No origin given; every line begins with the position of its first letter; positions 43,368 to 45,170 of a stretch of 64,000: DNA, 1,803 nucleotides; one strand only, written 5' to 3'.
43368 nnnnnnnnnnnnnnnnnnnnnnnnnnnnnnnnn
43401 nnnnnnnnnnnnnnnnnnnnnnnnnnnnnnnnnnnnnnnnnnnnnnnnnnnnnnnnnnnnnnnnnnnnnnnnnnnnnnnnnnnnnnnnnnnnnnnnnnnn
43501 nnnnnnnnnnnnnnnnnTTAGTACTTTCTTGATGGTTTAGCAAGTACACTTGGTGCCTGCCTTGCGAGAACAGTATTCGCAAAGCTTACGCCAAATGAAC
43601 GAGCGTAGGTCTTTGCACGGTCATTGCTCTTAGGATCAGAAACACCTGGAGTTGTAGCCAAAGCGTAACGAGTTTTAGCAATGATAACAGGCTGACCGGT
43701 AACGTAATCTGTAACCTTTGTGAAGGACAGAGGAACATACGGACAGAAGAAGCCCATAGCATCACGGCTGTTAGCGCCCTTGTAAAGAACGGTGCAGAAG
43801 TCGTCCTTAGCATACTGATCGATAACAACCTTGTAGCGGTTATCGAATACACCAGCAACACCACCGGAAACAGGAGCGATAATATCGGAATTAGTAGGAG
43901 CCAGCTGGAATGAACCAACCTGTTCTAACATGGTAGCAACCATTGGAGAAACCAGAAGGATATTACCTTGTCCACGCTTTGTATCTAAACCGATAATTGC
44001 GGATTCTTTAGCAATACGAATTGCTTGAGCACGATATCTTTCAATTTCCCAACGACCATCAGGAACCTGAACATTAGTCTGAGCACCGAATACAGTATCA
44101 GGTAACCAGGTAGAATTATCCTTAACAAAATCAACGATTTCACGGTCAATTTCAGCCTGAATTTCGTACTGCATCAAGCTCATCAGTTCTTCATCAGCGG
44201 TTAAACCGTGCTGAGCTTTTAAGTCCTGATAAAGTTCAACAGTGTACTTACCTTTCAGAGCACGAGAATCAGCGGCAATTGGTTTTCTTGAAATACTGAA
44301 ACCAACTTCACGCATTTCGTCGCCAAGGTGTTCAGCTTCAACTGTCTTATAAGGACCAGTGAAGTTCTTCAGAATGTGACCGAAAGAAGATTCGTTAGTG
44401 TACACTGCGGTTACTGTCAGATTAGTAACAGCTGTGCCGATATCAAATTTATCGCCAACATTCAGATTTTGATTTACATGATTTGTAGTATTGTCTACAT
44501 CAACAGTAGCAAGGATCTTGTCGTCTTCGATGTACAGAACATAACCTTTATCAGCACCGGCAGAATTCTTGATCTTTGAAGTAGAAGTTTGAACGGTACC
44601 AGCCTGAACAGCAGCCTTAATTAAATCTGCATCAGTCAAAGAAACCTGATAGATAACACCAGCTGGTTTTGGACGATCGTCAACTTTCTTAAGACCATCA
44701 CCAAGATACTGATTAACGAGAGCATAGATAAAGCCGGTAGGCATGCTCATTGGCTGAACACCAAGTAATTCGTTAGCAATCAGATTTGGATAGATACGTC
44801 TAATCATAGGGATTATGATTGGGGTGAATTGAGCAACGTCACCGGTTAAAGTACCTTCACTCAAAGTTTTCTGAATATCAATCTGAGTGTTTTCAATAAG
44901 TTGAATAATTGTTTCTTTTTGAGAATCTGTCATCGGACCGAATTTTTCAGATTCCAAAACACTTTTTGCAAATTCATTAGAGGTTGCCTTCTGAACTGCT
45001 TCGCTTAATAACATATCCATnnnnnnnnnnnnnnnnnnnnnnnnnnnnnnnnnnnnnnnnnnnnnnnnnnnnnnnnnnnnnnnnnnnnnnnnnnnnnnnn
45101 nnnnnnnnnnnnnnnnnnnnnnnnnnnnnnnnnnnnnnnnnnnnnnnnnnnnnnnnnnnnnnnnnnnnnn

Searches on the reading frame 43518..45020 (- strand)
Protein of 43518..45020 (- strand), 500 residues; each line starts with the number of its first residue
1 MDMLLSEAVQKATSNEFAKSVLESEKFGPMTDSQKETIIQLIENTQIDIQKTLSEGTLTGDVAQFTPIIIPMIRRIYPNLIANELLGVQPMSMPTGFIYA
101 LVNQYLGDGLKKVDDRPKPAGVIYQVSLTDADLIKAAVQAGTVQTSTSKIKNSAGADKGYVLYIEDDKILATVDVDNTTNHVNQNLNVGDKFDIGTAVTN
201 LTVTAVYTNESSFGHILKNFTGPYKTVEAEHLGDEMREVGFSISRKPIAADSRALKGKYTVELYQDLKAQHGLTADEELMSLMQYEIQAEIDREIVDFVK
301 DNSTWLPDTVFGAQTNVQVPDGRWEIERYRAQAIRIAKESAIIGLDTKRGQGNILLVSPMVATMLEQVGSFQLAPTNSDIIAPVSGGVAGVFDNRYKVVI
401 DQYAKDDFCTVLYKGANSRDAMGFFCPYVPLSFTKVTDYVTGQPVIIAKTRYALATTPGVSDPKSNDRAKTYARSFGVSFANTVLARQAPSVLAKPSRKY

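Call 9: search_protein_families(library=phrogs, proteins=[window:43518-45020:-])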
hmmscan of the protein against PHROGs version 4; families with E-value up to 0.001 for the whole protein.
window:43518-45020:- (500 aa): 3 families
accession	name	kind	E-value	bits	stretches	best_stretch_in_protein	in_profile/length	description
phrog_138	-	head and packaging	2.9e-98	330.8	1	15-471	7-422/444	major head protein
phrog_12830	-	head and packaging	9.8e-06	26.9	1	33-99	59-126/128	major head protein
phrog_20655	-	head and packaging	4.9e-05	23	1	29-302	61-351/534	major head protein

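Call 10: search_dna_similar(query=window:43518-45020:-, collection=phages, mode=protein, max_rows=25)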
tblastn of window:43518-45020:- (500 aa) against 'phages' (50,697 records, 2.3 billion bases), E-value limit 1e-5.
Records with a match: 2591; places in all: 2595; records where one place covers at least 80% of the query: 1116.
Best place of each record, by identity: 60-80% 3; <60% 2588.
By first word of the organism name: Escherichia 671; Synechococcus 389; Klebsiella 332; Salmonella 203; Vibrio 136; Shigella 89; Aeromonas 86; Acinetobacter 71; Cyanophage 61; Enterobacter 58; and 60 more.
By host as written in the record: - 460; Escherichia coli 282; Klebsiella pneumoniae 115; Synechococcus 107; Escherichia coli O157:H7 39; Synechococcus sp. 38; Salmonella enterica 29; Aeromonas salmonicida 28; and 575 more.
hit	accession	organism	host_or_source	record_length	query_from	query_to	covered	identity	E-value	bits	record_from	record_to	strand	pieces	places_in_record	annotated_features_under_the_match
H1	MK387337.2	Vibrio phage Va1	Vibrio alginolyticus NBRC 15630 = ATCC ...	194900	19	486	94%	60.3%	5e-166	526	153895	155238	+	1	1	major capsid protein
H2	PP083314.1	Vibrio phage VB_VaC_SRILMA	Vibrio alginolyticus CECT 521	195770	19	485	93%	60.2%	2e-165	524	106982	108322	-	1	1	major head protein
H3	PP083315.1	Vibrio phage VB_VaC_TDDLMA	Vibrio alginolyticus CECT 521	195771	19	485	93%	60.2%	2e-165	524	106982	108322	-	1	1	major head protein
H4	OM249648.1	Vibrio phage phiKT1024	Vibrio sp.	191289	19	486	94%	59.1%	1e-165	524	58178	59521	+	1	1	major capsid protein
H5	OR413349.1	Vibrio phage pv27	Vibrio parahaemolyticus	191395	19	486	94%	59.1%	1e-165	524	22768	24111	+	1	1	major head protein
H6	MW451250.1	Vibrio phage phiTY18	Vibrio parahaemolyticus TY18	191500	19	486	94%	59.1%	1e-165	524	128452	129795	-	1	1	record has no annotation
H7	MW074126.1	Campylobacter phage CJLB-14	Campylobacter jejuni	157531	15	486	94%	43.8%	1e-112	372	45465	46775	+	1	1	hypothetical protein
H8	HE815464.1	Campylobacter phage CP21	Campylobacter sp.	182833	15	486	94%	43.5%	3e-112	371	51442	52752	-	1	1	CP21_079: putative major capsid protein (T4 gp23-like)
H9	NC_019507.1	Campylobacter phage CP21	Campylobacter sp.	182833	15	486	94%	43.5%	3e-112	371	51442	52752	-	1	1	CP21_079: putative major capsid protein (T4 gp23-like)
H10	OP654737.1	Campylobacter phage vB_CjeM_WX1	Campylobacter jejuni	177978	10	486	95%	42.9%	2e-111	368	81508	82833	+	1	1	putative major capsid protein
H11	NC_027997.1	Campylobacter phage CP220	Campylobacter sp.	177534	15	486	94%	43.3%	2e-111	369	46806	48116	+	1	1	Possible phage major capsid protein | HMMPfam hit to PF07068, Major capsid protein Gp23,score 7.1e-11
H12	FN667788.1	Campylobacter phage CP220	Campylobacter sp.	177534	15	486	94%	43.3%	2e-111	369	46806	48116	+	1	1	Possible phage major capsid protein | HMMPfam hit to PF07068, Major capsid protein Gp23,score 7.1e-11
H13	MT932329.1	Campylobacter phage F379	Campylobacter jejuni RM1221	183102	15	486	94%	43.1%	7e-113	372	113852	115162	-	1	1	putative major capsid protein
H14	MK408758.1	Campylobacter phage CP20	Campylobacter jejuni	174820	15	486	94%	43.1%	6e-111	367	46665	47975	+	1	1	major capsid protein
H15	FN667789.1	Campylobacter phage CPt10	-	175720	15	486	94%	43.1%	6e-111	367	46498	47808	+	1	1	Possible phage major capsid protein | HMMPfam hit to PF07068, Major capsid Gp23, score 8.9e-11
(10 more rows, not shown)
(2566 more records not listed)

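Call 18: find_related_loci(query=window:43518-45020:-, collection=viral_contigs, flank=6000)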
Query window:43518-45020:- (500 aa) in viral_contigs; peptide patterns used: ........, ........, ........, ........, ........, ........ (x = any residue, [..] = any of these).
40 stretches matched a pattern; 37 encode a relative of the query (tblastn E <= 1e-3); 37 distinct loci.
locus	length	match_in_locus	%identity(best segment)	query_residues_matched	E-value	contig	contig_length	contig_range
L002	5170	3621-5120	97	1-500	0e+0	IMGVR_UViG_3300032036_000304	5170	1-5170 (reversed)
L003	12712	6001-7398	62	1-487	0e+0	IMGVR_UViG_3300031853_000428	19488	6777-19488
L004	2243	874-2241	61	1-483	0e+0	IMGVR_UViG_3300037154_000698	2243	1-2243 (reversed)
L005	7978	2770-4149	61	1-487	0e+0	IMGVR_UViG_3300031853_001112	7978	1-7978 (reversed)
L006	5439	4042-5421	60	1-487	0e+0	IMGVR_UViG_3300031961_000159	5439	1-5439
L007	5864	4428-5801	60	4-487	0e+0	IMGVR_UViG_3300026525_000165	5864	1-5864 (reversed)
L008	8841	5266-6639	60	4-487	0e+0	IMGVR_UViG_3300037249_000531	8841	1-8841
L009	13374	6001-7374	60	4-487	0e+0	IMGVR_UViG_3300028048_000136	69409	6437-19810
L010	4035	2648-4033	60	4-485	0e+0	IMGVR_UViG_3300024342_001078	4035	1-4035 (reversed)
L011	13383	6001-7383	59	4-484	0e+0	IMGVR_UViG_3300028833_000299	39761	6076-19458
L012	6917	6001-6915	89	1-309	8e-175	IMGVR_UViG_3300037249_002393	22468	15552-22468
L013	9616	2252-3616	58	19-486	3e-174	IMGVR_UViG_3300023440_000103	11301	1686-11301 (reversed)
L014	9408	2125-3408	58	19-486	4e-171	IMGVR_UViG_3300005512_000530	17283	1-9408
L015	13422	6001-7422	55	19-486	8e-171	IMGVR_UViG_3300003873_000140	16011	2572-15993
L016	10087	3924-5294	58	19-486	2e-170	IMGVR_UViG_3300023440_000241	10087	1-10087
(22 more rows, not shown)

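Call 21: find_encoding_contigs(protein=window:43518-45020:-, flank=10000, max_places=10)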
Protein window:43518-45020:- (500 aa): 22 contigs read that carry it; 10 places shown.
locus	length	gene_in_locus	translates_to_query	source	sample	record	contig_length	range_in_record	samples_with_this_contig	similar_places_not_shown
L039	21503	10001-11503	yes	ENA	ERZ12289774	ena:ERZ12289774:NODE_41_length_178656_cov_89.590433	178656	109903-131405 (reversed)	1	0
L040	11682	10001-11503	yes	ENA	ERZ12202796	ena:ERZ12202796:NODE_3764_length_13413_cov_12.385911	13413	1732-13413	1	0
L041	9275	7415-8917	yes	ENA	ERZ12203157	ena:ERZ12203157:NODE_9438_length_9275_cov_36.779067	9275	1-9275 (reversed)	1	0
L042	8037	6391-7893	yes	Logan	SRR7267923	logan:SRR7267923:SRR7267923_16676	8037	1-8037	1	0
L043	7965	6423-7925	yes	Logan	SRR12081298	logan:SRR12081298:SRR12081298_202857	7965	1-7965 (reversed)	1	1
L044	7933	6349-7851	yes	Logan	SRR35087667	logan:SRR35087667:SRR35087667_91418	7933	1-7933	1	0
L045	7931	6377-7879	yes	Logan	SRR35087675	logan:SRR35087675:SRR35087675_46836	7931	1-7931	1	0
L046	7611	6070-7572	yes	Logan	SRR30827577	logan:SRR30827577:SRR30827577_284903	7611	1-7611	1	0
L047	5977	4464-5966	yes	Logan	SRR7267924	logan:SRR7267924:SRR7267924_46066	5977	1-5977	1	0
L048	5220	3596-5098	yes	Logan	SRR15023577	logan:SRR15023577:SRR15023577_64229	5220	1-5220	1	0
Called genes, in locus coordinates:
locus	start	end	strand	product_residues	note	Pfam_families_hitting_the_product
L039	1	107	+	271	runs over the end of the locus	PF00669:Flagellin_N, PF00700:Flagellin_C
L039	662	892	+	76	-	-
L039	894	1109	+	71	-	-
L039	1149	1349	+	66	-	-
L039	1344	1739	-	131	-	-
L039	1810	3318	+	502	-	-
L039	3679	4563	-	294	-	PF12322:T4_baseplate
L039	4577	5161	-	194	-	-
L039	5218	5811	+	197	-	PF23849:Phage_TTP_2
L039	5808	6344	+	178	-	PF23849:Phage_TTP_2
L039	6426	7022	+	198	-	PF23849:Phage_TTP_2, PF06841:Phage_T4_gp19 (faint)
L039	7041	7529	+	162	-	PF26869:Phage_T4_gp2 (weak)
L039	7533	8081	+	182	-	-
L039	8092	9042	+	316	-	PF03420:Peptidase_S77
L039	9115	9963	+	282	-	PF25623:T4_CASP (faint)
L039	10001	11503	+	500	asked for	PF07068:Gp23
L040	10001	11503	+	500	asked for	PF07068:Gp23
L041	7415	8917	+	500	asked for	PF07068:Gp23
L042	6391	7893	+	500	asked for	PF07068:Gp23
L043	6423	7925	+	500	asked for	PF07068:Gp23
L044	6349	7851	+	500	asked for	PF07068:Gp23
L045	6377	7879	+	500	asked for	PF07068:Gp23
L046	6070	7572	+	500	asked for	PF07068:Gp23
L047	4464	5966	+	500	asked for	PF07068:Gp23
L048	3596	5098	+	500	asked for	PF07068:Gp23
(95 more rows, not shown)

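Call 31: get_annotated_region(hit=H1, flank=20000)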
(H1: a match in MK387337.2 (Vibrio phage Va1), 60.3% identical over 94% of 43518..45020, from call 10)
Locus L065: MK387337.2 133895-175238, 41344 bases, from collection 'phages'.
description: Vibrio phage Va1, complete genome.
organism: Vibrio phage Va1 (NCBI taxid 2508852)
taxonomy: Viruses; Duplodnaviria; Heunggongvirae; Uroviricota; Caudoviricetes
host: Vibrio alginolyticus NBRC 15630 = ATCC 17749; source: -; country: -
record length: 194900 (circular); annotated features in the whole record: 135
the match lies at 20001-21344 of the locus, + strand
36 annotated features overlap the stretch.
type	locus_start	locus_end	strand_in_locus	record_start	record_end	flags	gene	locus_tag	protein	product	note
CDS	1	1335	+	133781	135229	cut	-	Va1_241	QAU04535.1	hypothetical protein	hypothetical protein COB52_04190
CDS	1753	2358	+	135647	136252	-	-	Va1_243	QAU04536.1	class I SAM-dependent methyltransferase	-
CDS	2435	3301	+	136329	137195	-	-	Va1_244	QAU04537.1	hypothetical protein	-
CDS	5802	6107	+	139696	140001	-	-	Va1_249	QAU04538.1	molecular chaperone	molecular chaperone GroES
CDS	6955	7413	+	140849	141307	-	-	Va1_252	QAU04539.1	hypothetical protein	-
CDS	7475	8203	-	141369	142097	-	-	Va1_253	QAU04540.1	neck protein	gp13 neck protein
CDS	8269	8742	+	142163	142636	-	-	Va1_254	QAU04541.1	head completion protein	-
CDS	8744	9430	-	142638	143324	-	-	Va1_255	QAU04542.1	hypothetical protein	-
CDS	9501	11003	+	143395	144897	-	-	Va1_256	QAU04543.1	portal vertex protein of head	gp20 portal vertex protein of head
CDS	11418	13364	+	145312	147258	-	-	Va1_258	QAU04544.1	tail sheath protein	gp18 tail sheath protein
CDS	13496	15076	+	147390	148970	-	-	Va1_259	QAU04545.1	chaperonin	chaperonin GroEL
CDS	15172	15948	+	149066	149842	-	-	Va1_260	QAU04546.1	tail tube protein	gp19 tail tube protein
CDS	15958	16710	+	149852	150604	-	-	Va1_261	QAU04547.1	putative tail tube protein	-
CDS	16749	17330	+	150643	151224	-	-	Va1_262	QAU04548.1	putative tail tube protein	-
CDS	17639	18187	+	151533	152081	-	-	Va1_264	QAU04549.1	putative DNA end protector protein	putative DNA end protector protein (T4 gp02-like)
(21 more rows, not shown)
